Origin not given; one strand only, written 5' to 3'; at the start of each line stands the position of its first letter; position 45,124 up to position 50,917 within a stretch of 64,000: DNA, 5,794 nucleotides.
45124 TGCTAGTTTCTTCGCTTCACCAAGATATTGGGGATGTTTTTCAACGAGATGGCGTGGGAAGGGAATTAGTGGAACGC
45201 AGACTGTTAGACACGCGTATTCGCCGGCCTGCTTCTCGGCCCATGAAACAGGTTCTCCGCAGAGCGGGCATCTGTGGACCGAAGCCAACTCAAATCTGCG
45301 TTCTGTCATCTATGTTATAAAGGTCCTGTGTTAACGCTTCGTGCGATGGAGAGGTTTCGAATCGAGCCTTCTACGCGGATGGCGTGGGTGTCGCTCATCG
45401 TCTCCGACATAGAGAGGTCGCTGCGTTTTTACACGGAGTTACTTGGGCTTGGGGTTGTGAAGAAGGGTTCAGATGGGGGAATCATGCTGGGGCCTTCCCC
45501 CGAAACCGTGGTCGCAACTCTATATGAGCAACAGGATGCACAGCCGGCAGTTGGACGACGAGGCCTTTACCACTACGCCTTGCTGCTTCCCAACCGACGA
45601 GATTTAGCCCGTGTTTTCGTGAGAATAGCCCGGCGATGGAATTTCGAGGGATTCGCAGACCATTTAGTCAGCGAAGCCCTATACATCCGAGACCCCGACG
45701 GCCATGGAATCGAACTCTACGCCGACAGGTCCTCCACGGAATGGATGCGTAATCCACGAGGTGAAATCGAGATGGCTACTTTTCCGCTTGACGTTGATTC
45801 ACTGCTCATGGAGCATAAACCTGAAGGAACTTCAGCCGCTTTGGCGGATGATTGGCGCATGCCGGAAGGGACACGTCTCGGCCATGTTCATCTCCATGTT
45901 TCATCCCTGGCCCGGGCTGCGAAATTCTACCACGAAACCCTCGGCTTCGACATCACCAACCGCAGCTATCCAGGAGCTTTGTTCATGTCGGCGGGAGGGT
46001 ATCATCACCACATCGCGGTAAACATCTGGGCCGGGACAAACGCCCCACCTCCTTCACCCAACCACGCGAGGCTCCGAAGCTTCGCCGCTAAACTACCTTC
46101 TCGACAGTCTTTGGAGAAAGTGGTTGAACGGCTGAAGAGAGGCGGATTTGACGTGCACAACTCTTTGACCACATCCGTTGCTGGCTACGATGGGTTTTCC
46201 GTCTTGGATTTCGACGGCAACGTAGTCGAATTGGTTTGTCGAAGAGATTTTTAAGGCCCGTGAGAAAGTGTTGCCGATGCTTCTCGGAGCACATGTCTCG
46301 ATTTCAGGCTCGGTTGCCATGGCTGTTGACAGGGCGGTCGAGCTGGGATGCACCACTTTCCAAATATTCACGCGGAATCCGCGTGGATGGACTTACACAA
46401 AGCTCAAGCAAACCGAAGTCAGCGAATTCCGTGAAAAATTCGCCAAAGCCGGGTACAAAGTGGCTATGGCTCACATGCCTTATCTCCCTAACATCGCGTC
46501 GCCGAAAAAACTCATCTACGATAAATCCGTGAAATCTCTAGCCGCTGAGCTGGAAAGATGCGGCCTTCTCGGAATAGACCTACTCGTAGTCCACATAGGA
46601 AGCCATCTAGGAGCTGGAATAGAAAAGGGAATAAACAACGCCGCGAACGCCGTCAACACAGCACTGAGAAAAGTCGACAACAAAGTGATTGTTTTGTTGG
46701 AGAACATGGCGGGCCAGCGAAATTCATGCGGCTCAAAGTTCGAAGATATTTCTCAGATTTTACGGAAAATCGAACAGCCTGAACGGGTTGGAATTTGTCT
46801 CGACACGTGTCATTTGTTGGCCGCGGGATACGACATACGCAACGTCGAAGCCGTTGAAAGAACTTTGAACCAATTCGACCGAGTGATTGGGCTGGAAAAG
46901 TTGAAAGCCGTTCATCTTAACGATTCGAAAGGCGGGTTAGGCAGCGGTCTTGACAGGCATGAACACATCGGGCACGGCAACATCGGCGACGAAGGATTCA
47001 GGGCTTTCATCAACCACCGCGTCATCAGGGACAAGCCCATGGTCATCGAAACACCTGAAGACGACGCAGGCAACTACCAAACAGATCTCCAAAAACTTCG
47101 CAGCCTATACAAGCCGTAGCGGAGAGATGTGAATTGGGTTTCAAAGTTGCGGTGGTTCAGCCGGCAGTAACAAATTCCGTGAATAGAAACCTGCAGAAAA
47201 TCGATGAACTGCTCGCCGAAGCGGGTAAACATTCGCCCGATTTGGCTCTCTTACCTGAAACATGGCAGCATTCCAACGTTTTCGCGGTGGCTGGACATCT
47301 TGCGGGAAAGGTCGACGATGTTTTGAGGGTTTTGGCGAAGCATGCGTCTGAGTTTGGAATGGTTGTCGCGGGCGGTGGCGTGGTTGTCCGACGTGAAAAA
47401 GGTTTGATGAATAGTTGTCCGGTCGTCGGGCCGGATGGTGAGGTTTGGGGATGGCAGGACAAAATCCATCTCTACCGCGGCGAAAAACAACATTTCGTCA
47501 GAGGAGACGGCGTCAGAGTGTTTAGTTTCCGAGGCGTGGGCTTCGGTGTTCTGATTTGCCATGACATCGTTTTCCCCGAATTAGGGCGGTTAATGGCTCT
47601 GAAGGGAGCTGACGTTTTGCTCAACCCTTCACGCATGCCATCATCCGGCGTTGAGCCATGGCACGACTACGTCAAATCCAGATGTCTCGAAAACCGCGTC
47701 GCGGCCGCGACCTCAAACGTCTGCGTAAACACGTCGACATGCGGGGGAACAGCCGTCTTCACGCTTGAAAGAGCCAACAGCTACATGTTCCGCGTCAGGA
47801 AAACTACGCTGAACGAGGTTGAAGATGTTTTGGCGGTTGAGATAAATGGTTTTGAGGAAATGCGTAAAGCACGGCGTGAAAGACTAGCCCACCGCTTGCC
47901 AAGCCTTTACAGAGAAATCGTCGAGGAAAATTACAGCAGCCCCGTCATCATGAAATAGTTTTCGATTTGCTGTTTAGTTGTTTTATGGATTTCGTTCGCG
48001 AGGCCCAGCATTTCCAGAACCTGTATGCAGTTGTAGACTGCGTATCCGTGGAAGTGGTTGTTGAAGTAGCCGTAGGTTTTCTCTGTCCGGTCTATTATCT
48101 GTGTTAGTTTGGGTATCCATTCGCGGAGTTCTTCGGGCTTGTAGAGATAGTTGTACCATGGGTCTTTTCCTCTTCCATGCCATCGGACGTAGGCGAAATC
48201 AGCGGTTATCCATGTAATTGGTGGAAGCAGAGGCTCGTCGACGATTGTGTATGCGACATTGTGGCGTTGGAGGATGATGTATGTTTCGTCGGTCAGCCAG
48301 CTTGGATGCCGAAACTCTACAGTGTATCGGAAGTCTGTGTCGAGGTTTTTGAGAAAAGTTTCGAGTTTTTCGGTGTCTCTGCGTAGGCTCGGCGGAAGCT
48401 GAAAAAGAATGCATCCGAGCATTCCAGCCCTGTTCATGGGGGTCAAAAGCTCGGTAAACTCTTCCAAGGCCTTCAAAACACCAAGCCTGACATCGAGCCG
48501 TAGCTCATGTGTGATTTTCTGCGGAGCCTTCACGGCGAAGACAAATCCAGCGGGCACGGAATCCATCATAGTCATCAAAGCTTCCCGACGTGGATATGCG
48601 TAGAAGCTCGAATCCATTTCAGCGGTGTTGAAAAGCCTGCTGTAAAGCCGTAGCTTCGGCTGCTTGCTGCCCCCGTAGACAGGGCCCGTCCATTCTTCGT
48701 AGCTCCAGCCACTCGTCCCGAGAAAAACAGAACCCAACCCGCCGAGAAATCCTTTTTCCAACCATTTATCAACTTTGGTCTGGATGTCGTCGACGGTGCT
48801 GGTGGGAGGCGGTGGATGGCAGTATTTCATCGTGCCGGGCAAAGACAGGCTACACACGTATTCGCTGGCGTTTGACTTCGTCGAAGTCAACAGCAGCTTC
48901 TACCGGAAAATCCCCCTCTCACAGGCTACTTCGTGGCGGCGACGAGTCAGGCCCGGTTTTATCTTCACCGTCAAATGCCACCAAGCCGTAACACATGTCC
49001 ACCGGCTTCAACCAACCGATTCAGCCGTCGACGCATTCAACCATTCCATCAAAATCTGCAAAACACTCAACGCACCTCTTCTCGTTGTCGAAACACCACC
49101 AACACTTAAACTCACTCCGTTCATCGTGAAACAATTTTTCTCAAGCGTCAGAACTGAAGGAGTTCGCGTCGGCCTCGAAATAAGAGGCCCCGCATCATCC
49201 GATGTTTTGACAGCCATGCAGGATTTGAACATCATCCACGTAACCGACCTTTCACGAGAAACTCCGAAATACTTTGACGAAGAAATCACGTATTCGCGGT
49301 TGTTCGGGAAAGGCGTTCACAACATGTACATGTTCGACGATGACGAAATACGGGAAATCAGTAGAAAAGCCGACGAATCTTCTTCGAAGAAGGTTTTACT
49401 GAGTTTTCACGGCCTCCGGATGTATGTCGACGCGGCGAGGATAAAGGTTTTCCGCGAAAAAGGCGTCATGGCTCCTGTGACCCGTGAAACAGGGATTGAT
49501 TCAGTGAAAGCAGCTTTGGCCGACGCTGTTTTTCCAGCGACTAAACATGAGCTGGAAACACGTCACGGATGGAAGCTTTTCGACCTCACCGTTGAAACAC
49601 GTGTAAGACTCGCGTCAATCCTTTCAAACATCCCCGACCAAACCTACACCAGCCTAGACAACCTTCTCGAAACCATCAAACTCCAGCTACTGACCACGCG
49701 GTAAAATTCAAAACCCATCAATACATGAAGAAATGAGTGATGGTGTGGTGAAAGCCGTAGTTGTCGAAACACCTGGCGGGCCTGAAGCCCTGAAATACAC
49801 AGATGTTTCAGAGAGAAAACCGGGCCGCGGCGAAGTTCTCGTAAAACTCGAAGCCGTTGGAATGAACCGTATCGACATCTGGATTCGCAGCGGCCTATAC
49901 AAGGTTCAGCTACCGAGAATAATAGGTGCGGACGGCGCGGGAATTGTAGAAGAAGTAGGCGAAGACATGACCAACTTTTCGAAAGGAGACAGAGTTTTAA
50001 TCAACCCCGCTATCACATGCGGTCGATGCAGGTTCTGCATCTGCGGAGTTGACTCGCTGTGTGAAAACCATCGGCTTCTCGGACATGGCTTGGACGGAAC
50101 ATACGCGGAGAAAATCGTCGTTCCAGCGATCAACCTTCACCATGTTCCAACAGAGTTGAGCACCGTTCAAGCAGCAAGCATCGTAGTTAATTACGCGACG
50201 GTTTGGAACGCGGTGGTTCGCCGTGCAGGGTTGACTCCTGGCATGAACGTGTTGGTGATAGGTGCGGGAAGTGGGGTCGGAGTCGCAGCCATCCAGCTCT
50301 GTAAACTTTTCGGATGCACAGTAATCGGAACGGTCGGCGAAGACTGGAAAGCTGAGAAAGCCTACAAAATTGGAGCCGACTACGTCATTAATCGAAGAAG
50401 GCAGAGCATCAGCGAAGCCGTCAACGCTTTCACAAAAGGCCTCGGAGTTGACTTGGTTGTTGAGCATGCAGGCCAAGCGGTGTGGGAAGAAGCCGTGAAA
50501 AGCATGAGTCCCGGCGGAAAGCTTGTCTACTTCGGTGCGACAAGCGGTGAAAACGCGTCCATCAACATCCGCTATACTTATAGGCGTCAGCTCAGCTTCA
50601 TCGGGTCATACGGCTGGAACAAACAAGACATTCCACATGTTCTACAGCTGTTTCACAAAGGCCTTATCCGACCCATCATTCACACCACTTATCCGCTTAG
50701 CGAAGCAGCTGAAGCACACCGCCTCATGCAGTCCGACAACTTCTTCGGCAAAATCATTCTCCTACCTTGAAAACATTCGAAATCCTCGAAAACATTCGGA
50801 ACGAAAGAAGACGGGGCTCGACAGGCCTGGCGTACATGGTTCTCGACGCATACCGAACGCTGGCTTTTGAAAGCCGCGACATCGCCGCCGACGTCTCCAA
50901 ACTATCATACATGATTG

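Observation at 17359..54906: Unusually high density of disrupted genes: four in-frame nonsense codons plus several homopolymer frameshifts in metabolic/transport genes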

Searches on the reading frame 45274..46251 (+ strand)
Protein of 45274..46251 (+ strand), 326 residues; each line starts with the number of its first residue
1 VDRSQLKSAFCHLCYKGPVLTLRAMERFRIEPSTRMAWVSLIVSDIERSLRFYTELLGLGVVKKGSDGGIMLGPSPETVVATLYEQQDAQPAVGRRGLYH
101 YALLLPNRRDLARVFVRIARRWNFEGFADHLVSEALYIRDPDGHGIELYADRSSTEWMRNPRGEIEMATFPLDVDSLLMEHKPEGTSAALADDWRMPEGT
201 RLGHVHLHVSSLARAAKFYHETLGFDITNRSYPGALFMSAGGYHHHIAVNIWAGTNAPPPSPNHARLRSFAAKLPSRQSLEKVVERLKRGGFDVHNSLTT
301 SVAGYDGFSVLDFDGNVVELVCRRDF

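Call 41: search_protein_families(library=pfam, proteins=[window:45274-46251:+], max_evalue=0.001)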
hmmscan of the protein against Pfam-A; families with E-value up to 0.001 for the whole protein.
window:45274-46251:+ (326 aa): 4 families
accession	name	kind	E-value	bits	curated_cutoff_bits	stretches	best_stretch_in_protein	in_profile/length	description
PF00903.31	Glyoxalase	-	4.8e-29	101.6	20.6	2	36-148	2-121/121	Glyoxalase/Bleomycin resistance protein/Dioxygenase superfamily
PF22677.2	Ble-like_N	-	6.9e-11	42.2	24.5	1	35-59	1-25/41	Bleomycin resistance protein-like N-terminal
PF13669.12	Glyoxalase_4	-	0.00047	20.9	27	0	40-67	4-31/109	Glyoxalase/Bleomycin resistance protein/Dioxygenase superfamily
PF18029.7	Glyoxalase_6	-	0.001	20.2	23.6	0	42-146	5-103/106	Glyoxalase-like domain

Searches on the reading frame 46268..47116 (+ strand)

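Call 41: search_protein_families(library=pfam, proteins=[window:46268-47116:+], max_evalue=0.001)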
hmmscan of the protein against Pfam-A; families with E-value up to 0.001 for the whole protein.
window:46268-47116:+ (283 aa): 1 family
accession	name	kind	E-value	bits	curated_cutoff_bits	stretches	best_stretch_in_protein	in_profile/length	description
PF01261.30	AP_endonuc_2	-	2.8e-53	181.6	31.1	1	20-279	1-248/249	Xylose isomerase-like TIM barrel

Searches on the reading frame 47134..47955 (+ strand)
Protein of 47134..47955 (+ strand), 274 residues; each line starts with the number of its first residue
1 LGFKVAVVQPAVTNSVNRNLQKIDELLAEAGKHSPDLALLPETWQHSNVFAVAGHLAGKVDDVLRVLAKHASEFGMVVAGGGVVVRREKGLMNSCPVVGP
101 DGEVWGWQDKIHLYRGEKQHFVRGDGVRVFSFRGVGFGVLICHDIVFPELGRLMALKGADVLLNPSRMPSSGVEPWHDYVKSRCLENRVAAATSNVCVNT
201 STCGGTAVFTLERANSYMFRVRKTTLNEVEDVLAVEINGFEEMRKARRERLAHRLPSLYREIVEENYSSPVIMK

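Call 41: search_protein_families(library=pfam, proteins=[window:47134-47955:+], max_evalue=0.001)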
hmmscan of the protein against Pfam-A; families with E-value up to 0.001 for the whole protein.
window:47134-47955:+ (274 aa): 1 family
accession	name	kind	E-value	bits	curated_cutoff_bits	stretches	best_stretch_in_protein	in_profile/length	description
PF00795.27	CN_hydrolase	-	1.2e-25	90.7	23.2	1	4-208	1-223/256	Carbon-nitrogen hydrolase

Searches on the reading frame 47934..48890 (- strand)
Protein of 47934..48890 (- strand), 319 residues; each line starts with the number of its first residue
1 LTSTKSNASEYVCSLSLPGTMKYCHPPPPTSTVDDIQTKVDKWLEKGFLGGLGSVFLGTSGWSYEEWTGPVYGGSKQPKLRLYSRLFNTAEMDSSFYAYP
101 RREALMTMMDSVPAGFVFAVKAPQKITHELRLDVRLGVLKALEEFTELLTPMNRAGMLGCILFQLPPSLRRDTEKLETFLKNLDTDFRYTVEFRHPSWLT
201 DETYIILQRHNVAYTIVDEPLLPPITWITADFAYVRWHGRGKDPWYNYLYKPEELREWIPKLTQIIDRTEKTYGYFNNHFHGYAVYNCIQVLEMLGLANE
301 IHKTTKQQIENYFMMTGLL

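Call 41: search_protein_families(library=pfam, proteins=[window:47934-48890:-], max_evalue=0.001)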
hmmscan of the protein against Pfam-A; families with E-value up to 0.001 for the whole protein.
window:47934-48890:- (319 aa): 1 family
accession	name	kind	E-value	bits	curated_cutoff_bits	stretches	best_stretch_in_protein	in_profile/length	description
PF01904.24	DUF72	-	1.7e-62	211.8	25.3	1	76-293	7-216/217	Protein of unknown function DUF72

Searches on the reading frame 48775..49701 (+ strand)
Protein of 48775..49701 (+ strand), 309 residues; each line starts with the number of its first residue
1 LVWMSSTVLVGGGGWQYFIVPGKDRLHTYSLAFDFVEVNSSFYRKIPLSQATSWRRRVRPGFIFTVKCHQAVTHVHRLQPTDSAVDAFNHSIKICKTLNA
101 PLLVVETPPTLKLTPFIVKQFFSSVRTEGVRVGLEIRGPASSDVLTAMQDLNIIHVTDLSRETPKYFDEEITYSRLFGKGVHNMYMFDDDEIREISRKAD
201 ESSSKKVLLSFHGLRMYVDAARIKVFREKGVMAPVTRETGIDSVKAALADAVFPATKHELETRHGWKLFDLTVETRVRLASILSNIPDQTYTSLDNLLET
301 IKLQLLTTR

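Call 41: search_protein_families(library=pfam, proteins=[window:48775-49701:+], max_evalue=0.001)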
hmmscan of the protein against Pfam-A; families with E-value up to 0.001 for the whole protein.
window:48775-49701:+ (309 aa): 2 families
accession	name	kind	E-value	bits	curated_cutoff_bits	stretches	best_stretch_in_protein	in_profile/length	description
PF01904.24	DUF72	-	5.5e-26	92.4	25.3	1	21-212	6-200/217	Protein of unknown function DUF72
PF11387.14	DUF2795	-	0.00081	19.6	25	0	244-260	6-22/54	Protein of unknown function (DUF2795)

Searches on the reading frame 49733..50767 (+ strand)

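Call 41: search_protein_families(library=pfam, proteins=[window:49733-50767:+], max_evalue=0.001)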
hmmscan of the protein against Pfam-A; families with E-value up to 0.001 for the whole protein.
window:49733-50767:+ (345 aa): 3 families
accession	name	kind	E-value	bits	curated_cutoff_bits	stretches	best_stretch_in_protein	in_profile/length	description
PF00107.32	ADH_zinc_N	-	1.9e-31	109.1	31.8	1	181-308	1-128/129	Zinc-binding dehydrogenase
PF08240.17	ADH_N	-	1.4e-27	96.4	23.5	1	31-139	1-103/104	Alcohol dehydrogenase GroES-like domain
PF13602.12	ADH_zinc_N_2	-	6.8e-19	69.6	27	1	213-343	1-134/134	Zinc-binding dehydrogenase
